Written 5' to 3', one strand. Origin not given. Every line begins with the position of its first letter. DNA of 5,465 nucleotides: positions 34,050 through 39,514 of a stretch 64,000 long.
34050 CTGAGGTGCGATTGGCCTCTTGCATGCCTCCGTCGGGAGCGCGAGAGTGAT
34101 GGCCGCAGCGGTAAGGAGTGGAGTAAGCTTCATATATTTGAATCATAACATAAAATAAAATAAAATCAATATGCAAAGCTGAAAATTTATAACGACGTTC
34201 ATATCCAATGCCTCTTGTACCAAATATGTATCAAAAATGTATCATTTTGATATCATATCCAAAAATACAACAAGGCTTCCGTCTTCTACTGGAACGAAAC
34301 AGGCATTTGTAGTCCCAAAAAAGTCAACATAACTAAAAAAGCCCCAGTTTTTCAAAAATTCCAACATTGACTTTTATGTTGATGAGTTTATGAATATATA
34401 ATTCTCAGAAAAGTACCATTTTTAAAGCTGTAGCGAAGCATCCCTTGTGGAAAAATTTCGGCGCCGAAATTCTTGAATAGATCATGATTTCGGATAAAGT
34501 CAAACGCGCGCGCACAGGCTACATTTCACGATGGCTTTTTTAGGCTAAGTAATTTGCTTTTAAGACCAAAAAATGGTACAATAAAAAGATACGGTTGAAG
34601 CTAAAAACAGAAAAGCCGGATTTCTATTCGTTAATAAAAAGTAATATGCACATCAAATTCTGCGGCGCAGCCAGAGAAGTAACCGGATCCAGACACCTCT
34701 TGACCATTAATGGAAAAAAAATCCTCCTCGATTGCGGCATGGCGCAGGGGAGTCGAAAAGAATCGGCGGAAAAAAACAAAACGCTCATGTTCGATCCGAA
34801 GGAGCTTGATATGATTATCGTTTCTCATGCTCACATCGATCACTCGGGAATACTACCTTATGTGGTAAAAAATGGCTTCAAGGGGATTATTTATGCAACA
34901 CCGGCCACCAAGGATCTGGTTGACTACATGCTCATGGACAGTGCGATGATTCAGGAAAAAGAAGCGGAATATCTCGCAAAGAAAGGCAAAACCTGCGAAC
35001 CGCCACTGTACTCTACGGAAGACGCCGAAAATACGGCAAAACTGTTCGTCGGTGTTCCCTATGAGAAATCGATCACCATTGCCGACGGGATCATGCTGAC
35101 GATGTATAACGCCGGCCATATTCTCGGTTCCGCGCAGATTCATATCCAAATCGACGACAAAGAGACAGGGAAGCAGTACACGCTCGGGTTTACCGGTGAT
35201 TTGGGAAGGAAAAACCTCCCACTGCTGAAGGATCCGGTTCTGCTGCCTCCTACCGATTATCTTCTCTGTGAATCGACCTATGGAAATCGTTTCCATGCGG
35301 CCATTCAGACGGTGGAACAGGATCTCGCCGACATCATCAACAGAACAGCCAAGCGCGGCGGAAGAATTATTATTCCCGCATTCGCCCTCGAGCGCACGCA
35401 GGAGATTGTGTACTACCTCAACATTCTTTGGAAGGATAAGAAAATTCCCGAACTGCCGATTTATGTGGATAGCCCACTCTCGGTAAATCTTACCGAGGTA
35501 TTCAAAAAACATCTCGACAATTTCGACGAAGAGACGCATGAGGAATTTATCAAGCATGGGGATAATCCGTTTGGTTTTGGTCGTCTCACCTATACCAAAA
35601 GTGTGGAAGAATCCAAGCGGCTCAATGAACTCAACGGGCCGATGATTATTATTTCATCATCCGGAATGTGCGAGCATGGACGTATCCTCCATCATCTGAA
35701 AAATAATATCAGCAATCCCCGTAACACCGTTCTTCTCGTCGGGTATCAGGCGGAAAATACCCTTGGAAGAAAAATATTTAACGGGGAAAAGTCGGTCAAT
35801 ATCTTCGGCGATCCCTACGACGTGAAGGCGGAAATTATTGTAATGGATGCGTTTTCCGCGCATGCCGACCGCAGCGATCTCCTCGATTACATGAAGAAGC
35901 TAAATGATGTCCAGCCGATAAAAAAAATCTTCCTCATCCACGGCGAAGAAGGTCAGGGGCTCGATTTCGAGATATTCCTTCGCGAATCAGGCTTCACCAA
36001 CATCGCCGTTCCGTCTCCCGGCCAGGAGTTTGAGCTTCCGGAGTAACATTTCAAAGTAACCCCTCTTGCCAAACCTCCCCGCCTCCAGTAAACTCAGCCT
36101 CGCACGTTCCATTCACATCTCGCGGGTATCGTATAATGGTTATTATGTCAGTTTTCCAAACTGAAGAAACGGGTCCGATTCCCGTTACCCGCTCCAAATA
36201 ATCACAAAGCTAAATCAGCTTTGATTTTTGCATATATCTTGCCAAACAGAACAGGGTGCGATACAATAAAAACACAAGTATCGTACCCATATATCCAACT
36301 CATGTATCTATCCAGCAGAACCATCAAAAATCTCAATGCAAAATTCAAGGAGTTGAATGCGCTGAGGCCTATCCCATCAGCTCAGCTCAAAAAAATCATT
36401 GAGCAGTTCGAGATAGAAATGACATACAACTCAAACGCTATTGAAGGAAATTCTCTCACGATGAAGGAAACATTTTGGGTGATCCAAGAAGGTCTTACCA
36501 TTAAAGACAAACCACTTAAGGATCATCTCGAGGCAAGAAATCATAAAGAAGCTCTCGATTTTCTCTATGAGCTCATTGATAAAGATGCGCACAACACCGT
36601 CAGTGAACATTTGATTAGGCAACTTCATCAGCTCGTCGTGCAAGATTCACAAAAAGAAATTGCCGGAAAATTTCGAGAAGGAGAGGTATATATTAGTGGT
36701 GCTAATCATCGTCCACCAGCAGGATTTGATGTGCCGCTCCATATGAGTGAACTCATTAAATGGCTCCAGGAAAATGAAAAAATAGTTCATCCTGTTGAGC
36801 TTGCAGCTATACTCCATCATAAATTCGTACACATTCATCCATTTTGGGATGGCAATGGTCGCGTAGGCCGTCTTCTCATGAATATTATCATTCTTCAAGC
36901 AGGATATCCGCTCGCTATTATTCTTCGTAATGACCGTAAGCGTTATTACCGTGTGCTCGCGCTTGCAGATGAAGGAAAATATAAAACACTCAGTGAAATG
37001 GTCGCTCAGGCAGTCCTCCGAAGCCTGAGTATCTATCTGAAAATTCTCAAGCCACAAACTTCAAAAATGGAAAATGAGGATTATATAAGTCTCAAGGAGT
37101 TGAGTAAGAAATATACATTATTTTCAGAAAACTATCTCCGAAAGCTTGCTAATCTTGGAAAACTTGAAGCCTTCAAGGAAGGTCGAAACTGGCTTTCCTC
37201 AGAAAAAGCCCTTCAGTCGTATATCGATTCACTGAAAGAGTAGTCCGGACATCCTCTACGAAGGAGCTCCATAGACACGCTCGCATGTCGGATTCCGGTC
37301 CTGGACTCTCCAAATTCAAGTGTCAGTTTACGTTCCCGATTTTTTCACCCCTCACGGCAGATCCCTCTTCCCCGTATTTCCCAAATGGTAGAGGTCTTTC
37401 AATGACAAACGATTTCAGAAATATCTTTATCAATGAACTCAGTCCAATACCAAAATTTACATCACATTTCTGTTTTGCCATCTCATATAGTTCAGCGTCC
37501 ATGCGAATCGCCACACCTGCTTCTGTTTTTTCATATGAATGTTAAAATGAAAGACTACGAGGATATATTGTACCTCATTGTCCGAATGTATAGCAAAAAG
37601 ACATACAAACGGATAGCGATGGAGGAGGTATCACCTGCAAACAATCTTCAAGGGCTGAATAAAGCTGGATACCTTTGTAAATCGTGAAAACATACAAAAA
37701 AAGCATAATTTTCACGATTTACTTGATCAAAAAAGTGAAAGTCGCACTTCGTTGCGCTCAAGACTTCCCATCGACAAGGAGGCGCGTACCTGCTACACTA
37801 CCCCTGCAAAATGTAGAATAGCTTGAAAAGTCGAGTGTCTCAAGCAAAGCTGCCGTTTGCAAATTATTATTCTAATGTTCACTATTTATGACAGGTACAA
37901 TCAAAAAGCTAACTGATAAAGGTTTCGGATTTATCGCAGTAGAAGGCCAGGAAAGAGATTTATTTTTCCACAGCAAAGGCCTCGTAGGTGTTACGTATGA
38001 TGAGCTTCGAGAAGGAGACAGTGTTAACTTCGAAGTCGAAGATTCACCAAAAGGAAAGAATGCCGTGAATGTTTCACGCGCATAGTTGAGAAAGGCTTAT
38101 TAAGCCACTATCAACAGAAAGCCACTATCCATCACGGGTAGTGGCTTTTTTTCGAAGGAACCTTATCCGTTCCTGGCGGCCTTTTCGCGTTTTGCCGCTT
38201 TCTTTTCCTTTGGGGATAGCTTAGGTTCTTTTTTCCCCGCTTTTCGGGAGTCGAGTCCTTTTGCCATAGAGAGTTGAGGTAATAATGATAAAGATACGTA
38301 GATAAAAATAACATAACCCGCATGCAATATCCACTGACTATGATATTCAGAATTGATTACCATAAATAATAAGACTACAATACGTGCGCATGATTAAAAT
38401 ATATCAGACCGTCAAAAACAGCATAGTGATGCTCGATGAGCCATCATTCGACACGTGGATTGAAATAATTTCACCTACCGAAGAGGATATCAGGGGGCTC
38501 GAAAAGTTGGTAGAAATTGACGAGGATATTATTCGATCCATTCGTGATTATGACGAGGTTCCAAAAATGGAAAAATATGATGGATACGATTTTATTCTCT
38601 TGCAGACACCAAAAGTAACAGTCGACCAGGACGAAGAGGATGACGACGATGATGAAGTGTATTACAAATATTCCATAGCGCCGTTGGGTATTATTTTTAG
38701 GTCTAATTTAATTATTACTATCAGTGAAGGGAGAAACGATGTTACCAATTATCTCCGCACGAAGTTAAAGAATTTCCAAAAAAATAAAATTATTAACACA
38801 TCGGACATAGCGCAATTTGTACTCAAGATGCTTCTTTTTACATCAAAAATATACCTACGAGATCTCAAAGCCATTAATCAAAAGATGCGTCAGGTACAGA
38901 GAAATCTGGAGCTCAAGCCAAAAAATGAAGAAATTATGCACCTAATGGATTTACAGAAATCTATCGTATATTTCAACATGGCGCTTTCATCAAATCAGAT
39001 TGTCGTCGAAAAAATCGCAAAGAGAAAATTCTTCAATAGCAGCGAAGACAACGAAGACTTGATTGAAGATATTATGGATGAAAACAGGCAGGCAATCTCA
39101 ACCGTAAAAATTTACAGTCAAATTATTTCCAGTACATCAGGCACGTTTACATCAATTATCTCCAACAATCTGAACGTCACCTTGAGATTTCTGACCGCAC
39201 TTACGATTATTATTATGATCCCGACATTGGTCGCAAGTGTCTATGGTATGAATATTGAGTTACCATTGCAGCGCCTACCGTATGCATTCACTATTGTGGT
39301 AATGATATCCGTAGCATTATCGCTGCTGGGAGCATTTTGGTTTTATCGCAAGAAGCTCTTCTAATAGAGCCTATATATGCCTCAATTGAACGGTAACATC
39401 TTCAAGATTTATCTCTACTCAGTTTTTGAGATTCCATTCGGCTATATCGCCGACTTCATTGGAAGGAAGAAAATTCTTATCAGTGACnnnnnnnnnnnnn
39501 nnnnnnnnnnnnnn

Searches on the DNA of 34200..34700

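Call 56: search_rna_families(source=window, start=34200, end=34700, threshold=evalue, max_evalue=5)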
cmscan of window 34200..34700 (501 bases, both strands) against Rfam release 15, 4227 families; matches with E-value up to 5: 3.
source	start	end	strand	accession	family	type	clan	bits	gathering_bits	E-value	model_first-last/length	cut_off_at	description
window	34471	34606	+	RF02511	PYLIS_4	Cis-reg;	-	18.3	50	2.8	1-100/100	no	Pyrrolysine insertion sequence TetR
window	34223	34337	-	RF01858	RsaF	Gene; sRNA;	-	18.1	60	0.71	1-119/119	no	RNA Staph. aureus F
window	34531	34683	+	RF02157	NPPA-AS1_2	Gene; lncRNA;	-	17.4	60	2.5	1-150/150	no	NPPA antisense RNA 1 conserved region 2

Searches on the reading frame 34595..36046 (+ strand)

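Call 42: search_protein_families(library=pfam, proteins=[window:34595-36046:+], max_evalue=0.00001)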
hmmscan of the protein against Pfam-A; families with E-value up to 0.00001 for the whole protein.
window:34595-36046:+ (483 aa): 4 families
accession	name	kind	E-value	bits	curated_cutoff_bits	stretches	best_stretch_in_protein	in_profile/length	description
PF10996.14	Beta-Casp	-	5.6e-45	153.2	27.7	1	268-394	1-120/120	Beta-Casp domain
PF16661.11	Lactamase_B_6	-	1.9e-13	50.7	27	1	35-185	1-150/193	Metallo-beta-lactamase superfamily domain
PF07521.17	RMMBL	-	1.7e-12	47.5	21.6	1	408-469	2-60/63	Zn-dependent metallo-hydrolase RNA specificity domain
PF00753.33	Lactamase_B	-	2.2e-09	38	22.7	1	35-186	10-137/196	Metallo-beta-lactamase superfamily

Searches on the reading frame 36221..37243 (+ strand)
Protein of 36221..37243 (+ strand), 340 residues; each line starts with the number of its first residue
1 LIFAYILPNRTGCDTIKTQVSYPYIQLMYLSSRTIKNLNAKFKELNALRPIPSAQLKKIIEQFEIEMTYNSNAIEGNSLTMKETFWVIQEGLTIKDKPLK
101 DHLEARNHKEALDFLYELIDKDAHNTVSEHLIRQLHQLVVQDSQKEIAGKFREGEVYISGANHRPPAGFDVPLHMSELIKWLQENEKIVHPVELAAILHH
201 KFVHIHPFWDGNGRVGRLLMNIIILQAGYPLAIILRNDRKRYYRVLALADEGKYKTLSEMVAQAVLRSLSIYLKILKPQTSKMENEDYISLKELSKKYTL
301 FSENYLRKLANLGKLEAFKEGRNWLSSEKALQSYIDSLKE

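Call 42: search_protein_families(library=pfam, proteins=[window:36221-37243:+], max_evalue=0.00001)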
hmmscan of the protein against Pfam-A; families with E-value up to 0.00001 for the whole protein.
window:36221-37243:+ (340 aa): 1 family
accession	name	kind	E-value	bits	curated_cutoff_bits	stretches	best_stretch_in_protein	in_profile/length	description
PF02661.23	Fic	-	1.8e-23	83.6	24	1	127-223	2-92/93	Fic/DOC family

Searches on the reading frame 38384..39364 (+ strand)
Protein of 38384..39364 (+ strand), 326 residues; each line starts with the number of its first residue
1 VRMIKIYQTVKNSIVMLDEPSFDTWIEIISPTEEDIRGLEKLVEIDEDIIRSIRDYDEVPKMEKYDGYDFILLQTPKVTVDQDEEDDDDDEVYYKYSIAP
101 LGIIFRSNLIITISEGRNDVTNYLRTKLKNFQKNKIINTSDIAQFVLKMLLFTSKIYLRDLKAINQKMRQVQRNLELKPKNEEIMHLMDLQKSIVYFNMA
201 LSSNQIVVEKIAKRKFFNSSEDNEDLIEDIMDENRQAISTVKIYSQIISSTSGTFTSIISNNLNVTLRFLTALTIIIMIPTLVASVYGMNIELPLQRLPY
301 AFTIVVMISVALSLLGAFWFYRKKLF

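Call 42: search_protein_families(library=pfam, proteins=[window:38384-39364:+], max_evalue=0.00001)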
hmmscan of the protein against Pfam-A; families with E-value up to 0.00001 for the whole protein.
window:38384-39364:+ (326 aa): 1 family
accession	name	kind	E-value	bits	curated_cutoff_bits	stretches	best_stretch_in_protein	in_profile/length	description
PF01544.23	CorA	-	7.7e-50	170.3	27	1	24-322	5-292/292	CorA-like Mg2+ transporter protein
